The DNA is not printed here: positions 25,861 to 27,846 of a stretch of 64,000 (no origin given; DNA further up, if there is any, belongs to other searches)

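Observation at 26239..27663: SASA-type O-acetylesterase domain displayed at the end of a ~1000-aa PATR beta-helix stalk (P2)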

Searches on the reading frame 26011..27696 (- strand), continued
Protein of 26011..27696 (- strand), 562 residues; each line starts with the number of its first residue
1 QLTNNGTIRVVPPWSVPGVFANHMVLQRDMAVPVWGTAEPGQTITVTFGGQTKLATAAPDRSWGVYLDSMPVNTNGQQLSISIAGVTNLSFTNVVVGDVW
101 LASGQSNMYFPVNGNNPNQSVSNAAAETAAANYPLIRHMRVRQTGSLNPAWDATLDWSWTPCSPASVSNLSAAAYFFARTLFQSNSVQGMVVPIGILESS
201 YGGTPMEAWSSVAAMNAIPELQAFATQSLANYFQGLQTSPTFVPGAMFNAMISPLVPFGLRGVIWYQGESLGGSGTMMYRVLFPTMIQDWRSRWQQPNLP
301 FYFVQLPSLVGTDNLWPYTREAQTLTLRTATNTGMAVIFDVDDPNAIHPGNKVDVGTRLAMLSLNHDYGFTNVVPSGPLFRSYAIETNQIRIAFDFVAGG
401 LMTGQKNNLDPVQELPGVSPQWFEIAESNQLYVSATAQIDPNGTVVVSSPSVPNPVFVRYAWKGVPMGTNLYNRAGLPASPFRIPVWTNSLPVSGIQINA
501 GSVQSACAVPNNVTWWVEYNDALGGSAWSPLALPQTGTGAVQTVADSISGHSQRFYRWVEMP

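Call 28: find_related_loci(query=window:26011-27696:-, collection=genome_contigs, flank=10000)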
Query window:26011-27696:- (562 aa) in genome_contigs; peptide patterns used: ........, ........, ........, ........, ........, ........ (x = any residue, [..] = any of these).
484 stretches matched a pattern; 463 encode a relative of the query (tblastn E <= 1e-3); the best 80 are kept; 80 distinct loci.
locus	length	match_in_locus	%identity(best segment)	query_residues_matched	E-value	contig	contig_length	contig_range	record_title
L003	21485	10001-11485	41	15-487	5e-117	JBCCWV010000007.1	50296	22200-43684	MAG: Verrucomicrobiota bacterium isolate P01_F01_bin.11 k141_2273616_length_50296_cov_37.5914, whole genome shotgun sequ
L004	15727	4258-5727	39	16-487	7e-112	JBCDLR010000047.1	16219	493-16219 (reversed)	MAG: Verrucomicrobiota bacterium isolate P01_H01_bin.9 k141_2472007_length_16219_cov_11.0000, whole genome shotgun seque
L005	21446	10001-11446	40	15-487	5e-104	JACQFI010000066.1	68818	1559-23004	MAG: Planctomycetota bacterium isolate NC_groundwater_1043_Pr1_S-0.65um_64_14 Montesol18_Sp65_coassembly_scaffold_820095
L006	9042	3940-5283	42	13-483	1e-100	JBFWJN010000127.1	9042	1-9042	MAG: Kiritimatiellales bacterium isolate CA_2019_NHSR_2 NODE_16037_length_9042_cov_3.134268_NHSR, whole genome shotgun s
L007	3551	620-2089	40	15-489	4e-102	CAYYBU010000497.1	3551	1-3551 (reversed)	MAG TPA_asm: uncultured Planctomycetaceae bacterium isolate binchicken_co3_552 genome assembly, contig: NODE_89301_lengt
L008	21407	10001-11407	40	15-482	2e-100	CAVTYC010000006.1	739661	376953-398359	MAG: uncultured Acidobacteriaceae bacterium isolate MFD06714.bin.2.186 genome assembly, contig: contig_7723, whole genom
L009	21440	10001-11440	38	15-482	1e-100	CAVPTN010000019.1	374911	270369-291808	MAG: uncultured Acidobacteriaceae bacterium isolate MFD09671.bin.2.87 genome assembly, contig: contig_9404, whole genome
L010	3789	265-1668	40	8-483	6e-101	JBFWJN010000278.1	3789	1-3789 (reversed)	MAG: Kiritimatiellales bacterium isolate CA_2019_NHSR_2 NODE_53138_length_3789_cov_3.117422_NHSR, whole genome shotgun s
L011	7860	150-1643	38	16-487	1e-99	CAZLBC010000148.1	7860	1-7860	MAG TPA_asm: uncultured Planctomycetaceae bacterium isolate binchicken_co17_420 genome assembly, contig: NODE_18435_leng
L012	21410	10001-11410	40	15-482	3e-99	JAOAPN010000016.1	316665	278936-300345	MAG: Acidobacteriaceae bacterium isolate RYN_15 scaffold_1023909, whole genome shotgun sequence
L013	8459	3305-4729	39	15-488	4e-99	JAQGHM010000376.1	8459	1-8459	MAG: Phycisphaerales bacterium isolate RYN_433 scaffold_943210, whole genome shotgun sequence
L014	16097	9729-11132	39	15-482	6e-99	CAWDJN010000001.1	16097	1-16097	MAG: uncultured Acidobacteriaceae bacterium isolate MFD06714.bin.2.110 genome assembly, contig: contig_102261, whole gen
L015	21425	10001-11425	40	15-482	2e-98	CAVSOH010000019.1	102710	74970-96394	MAG: uncultured Acidobacteriaceae bacterium isolate MFD01633.bin.1.176 genome assembly, contig: contig_36759, whole geno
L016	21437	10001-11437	38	15-482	1e-98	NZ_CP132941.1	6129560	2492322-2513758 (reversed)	Tunturiibacter psychrotolerans strain X4BP1 chromosome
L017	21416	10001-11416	40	15-482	4e-98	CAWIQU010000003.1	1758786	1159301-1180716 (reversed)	MAG: uncultured Acidobacteriaceae bacterium isolate MFD00964.bin.1.271 genome assembly, contig: contig_25931, whole geno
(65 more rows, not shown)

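Call 38: predict_structure(alignment_id=A2)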
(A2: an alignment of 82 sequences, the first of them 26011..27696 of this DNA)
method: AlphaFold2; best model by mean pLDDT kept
length: 562 residues; sequences in the alignment: 82
mean_pLDDT: 91.3   pTM: 0.92
mean pLDDT of the five models: 91.3, 90.6, 90.6, 89.9, 89.5
residues with pLDDT >= 90: 409; 70-90: 125; 50-70: 25; < 50: 3
segments of 3 or more residues with pLDDT < 50: 1-3
pLDDT, mean of each block of 10 residues (from residue 1): 52 89 98 97 98 98 98 98 95 99 93 86 94 98 96 95 97 98 93 98 92 94 94 93 95 96 86 72 96 95 87 76 90 93 80 96 96 95 95 95 93 95 94 96 96 96 85 96 77 79 88 88 83 88 87 86 75
secondary structure, 60 per line:
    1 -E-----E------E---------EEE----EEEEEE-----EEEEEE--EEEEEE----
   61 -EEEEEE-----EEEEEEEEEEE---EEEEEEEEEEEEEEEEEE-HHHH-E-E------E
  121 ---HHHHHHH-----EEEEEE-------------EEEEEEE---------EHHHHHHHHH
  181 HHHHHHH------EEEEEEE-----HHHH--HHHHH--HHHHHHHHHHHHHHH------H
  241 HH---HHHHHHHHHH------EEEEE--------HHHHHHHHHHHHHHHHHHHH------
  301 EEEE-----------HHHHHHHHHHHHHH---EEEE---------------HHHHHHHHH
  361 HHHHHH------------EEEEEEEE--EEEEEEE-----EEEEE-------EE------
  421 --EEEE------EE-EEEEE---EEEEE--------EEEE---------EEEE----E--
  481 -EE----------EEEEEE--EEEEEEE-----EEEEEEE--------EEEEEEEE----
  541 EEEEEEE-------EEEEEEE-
elements in order: E25-27 E32-37 E43-48 E51-56 E62-67 E73-83 E87-104 H106-109 H124-130 E136-141 E155-161 H172-187 E194-200 H206-209 H212-216 H219-233 H246-255 E262-266 H275-294 E301-304 H316-329 E333-336 H352-366 E379-386 E389-395 E401-405 E423-426 E436-440 E444-448 E457-460 E470-473 E494-499 E502-508 E514-520 E529-536 E541-547 E555-561
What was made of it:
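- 27421..27669 (-): CE20 N-terminal beta-sandwich (ORF aa 1039-1121). AlphaFold model strands E25-E83, pLDDT 97-98 (call 38).
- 26242..26580 (-): CE20 C-terminal beta-sandwich (ORF aa 1402-1514), ending in .............. Model strands E379-E473 (call 38).
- On CAZy CE20 / Pfam SASA (PF03629): AlphaFold model pLDDT 91.3 and pTM 0.92 (call 38).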

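Call 41: fold_search(model_id=the predicted structure, library=pdb)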
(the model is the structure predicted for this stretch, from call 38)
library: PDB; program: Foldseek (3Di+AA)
matches with E <= 10: 1504; with E <= 0.001: 32
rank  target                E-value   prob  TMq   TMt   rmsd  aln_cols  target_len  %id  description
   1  7kmm_B                9.7e-48  1.00  0.72  0.93   2.2       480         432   35  Crystal structure of XAC1771, a novel carbohydrate acetylesterase from Xanthomonas citri (released 2021-05-26)
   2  7kmm_A                8.2e-47  1.00  0.72  0.92   2.5       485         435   34  Crystal structure of XAC1771, a novel carbohydrate acetylesterase from Xanthomonas citri (released 2021-05-26)
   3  9ega_A                4.9e-46  1.00  0.73  0.65   5.3       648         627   27  Crystal Structure of a CE20 carbohydrate acetylesterase from Pedobacter psychrotolerans (PpCE20_II), with ancillary do (released 2025-08-13)
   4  9ega_B                4.4e-45  1.00  0.72  0.66   5.1       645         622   28  Crystal Structure of a CE20 carbohydrate acetylesterase from Pedobacter psychrotolerans (PpCE20_II), with ancillary do (released 2025-08-13)
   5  9h4u_A                1.3e-42  1.00  0.73  0.66   4.7       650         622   27  Deacetylase FI8 utilizes unconventional variant of a catalytic triad: the diluted triad (released 2025-08-27)
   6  8f9q_A                3.4e-39  1.00  0.69  0.78   4.2       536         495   27  Guinea pig sialic acid esterase (SIAE) (released 2024-05-29)
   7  8f9p_A                2.1e-37  1.00  0.70  0.81   3.6       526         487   27  Dog sialic acid esterase (SIAE) inactive mutant S128A (released 2024-05-29)
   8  8f9o_A                4.2e-37  1.00  0.71  0.81   3.7       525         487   28  Dog sialic acid esterase (SIAE) (released 2024-05-29)
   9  8f9r_A                2.4e-36  1.00  0.69  0.79   3.8       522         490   25  Rabbit sialic acid esterase (SIAE) (released 2024-05-29)
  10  9vyh_m                7.6e-12  1.00  0.41  0.38  15.4       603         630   13  Cyanopodophage Pan3 tailspike (released 2025-11-26)
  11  9vyh_o                6.3e-11  1.00  0.44  0.40  12.9       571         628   13  Cyanopodophage Pan3 tailspike (released 2025-11-26)
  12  2apj_B                3.6e-09  1.00  0.30  0.66   8.9       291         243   18  X-Ray Structure of Protein from Arabidopsis Thaliana AT4G34215 at 1.6 Angstrom Resolution (released 2005-08-30)
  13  2apj_D                4.7e-09  1.00  0.30  0.66   8.9       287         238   18  X-Ray Structure of Protein from Arabidopsis Thaliana AT4G34215 at 1.6 Angstrom Resolution (released 2005-08-30)
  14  2apj_A                7.9e-09  1.00  0.31  0.67   8.8       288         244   18  X-Ray Structure of Protein from Arabidopsis Thaliana AT4G34215 at 1.6 Angstrom Resolution (released 2005-08-30)
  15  2apj_C                7.4e-08  1.00  0.30  0.66   8.8       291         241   18  X-Ray Structure of Protein from Arabidopsis Thaliana AT4G34215 at 1.6 Angstrom Resolution (released 2005-08-30)
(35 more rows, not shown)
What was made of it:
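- On CAZy CE20 / Pfam SASA (PF03629): Foldseek gives TMt 0.93 and rmsd 2.2 A over 480 columns to 7KMM (call 41).
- Closest known: Mammalian sialic acid esterase SIAE. Same: Foldseek E about 1e-37 to 1e-39 (call 41).
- Closest known: Phage tailspikes that carry an SGNH esterase. Same: An esterase domain of related fold mounted on an elongated fibre that meets surface polysaccharide (Foldseek E 8e-12, call 41).
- Checked: Foldseek on the model gives E 1e-47, TM 0.93 and rmsd 2.2 A to 7KMM (call 41).
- Call 41 (TM 0.93, rmsd 2.2 A).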

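Call 52: find_encoding_contigs(protein=P0001, flank=3000, max_places=2)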
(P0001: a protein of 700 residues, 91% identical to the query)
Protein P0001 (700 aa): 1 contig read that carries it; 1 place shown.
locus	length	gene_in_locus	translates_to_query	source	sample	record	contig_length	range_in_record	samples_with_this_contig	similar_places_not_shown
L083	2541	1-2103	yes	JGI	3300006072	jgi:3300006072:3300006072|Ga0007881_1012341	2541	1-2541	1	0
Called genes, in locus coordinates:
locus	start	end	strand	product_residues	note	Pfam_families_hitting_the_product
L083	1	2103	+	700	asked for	PF03629:SASA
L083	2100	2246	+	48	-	-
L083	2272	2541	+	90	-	?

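Call 53: find_encoding_contigs(protein=P0004, flank=10000, max_places=2)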
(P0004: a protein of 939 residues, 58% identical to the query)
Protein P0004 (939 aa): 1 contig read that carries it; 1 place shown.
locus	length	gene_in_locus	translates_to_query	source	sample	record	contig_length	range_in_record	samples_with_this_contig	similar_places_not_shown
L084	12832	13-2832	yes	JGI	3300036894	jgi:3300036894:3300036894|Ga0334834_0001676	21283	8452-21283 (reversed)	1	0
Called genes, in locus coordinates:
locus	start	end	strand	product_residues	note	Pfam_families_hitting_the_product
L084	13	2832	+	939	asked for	PF12951:PATR, PF03629:SASA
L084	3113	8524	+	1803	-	PF12733:Cadherin-like (faint), PF12951:PATR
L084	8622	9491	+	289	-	PF07963:N_methyl, PF07596:SBP_bac_10 (faint)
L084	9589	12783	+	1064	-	PF02837:Glyco_hydro_2_N, PF22666:Glyco_hydro_2_N2, PF00703:Glyco_hydro_2, PF02836:Glyco_hydro_2_C (weak), PF17786:Mannosidase_ig, PF18368:Ig_GlcNase, PF11721:Malectin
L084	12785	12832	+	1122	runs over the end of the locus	PF13385:Laminin_G_3, PF22666:Glyco_hydro_2_N2, PF00703:Glyco_hydro_2, PF17786:Mannosidase_ig, PF18368:Ig_GlcNase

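Call 59: search_protein_families(library=pfam, proteins=[P0012, P0006], max_evalue=0.001)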
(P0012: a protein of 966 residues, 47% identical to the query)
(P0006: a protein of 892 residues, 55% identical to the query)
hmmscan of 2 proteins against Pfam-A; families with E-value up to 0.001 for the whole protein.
P0012 (966 aa): 2 families
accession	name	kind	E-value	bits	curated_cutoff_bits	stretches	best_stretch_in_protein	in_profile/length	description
PF12951.13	PATR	-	1.5e-16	60.5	27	2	178-206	1-29/30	Passenger-associated-transport-repeat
PF03629.24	SASA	-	1.3e-14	54.8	24.8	1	517-770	2-223/226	Carbohydrate esterase, sialic acid-specific acetylesterase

P0006 (892 aa): 1 family
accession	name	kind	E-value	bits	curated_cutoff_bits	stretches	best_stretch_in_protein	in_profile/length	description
PF03629.24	SASA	-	3.9e-16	59.8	24.8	1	419-650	3-191/226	Carbohydrate esterase, sialic acid-specific acetylesterase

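Call 74: find_encoding_contigs(protein=P0012, flank=10000, max_places=1)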
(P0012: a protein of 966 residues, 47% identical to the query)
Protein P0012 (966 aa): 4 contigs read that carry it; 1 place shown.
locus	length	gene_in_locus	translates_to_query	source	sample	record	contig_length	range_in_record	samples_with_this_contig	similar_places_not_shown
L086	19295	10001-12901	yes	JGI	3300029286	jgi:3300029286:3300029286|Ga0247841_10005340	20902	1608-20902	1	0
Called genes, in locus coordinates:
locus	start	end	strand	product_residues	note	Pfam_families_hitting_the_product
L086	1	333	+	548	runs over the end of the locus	PF07238:PilZ, PF13506:Glyco_transf_21, PF00535:Glycos_transf_2, PF10111:Glyco_tranf_2_2, PF13641:Glyco_tranf_2_3, PF01644:Chitin_synth_1 (weak), PF03142:Chitin_synth_2, PF13632:Glyco_trans_2_3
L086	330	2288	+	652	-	-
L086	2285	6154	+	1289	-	PF12895:ANAPC3 (faint), PF13371:TPR_9 (faint), PF13374:TPR_10 (faint), PF13432:TPR_16, PF14559:TPR_19 (weak), PF00515:TPR_1 (weak), PF07719:TPR_2, PF13432:TPR_16 (weak), +12 more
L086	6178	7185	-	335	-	PF01522:Polysacc_deac_1, PF10096:DUF2334 (weak)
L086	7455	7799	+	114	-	PF18936:DUF5684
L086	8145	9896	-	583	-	PF02310:B12-binding, PF04055:Radical_SAM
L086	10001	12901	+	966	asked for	PF12951:PATR, PF03629:SASA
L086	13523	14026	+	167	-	PF00072:Response_reg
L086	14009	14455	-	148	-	PF02367:TsaE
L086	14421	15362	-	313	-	PF00586:AIRS, PF02769:AIRS_C (weak)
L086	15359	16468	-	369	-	PF20706:GT4-conflict, PF00534:Glycos_transf_1, PF13692:Glyco_trans_1_4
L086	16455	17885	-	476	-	PF23914:TPR_CcmH_CycH (faint), PF07719:TPR_2 (faint), PF13174:TPR_6 (faint), PF13371:TPR_9 (faint), PF13432:TPR_16 (faint), PF21033:RMD1-3 (faint), PF14559:TPR_19 (weak), PF12895:ANAPC3 (weak), +10 more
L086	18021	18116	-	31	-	-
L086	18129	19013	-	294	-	PF12974:Phosphonate-bd (weak), PF01634:HisG, PF08029:HisG_C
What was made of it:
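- One homologue (P0012) sits instead among exopolysaccharide-synthesis genes (call 74). The PATR-CE20-tail homologue P0012 lies among GT2/PilZ, TPR, GT4 and polysaccharide-deacetylase genes (call 74).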

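Call 75: find_encoding_contigs(protein=P0009, flank=10000, max_places=1)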
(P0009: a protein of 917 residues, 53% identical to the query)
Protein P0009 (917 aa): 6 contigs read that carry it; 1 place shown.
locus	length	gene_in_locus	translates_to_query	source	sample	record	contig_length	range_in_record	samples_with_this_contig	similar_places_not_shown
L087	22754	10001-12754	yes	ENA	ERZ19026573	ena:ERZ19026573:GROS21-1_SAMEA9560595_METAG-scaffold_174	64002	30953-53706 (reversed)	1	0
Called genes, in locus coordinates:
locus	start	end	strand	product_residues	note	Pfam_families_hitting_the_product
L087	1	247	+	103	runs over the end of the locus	-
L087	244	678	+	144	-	-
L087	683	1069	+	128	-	-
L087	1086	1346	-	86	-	-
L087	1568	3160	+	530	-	PF00474:SSF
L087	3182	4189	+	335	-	PF04041:Glyco_hydro_130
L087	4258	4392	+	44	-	-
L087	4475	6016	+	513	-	PF03629:SASA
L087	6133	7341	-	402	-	PF00532:Peripla_BP_1 (weak), PF13407:Peripla_BP_4, PF13377:Peripla_BP_3, PF00165:HTH_AraC (faint), PF12833:HTH_18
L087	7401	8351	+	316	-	PF07963:N_methyl (weak)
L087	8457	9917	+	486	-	-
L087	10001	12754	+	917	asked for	PF03629:SASA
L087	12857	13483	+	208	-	-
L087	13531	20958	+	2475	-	PF00041:fn3 (weak), PF17963:Big_9, PF18887:MBG_3 (weak), PF18676:MBG_2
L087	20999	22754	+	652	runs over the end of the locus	-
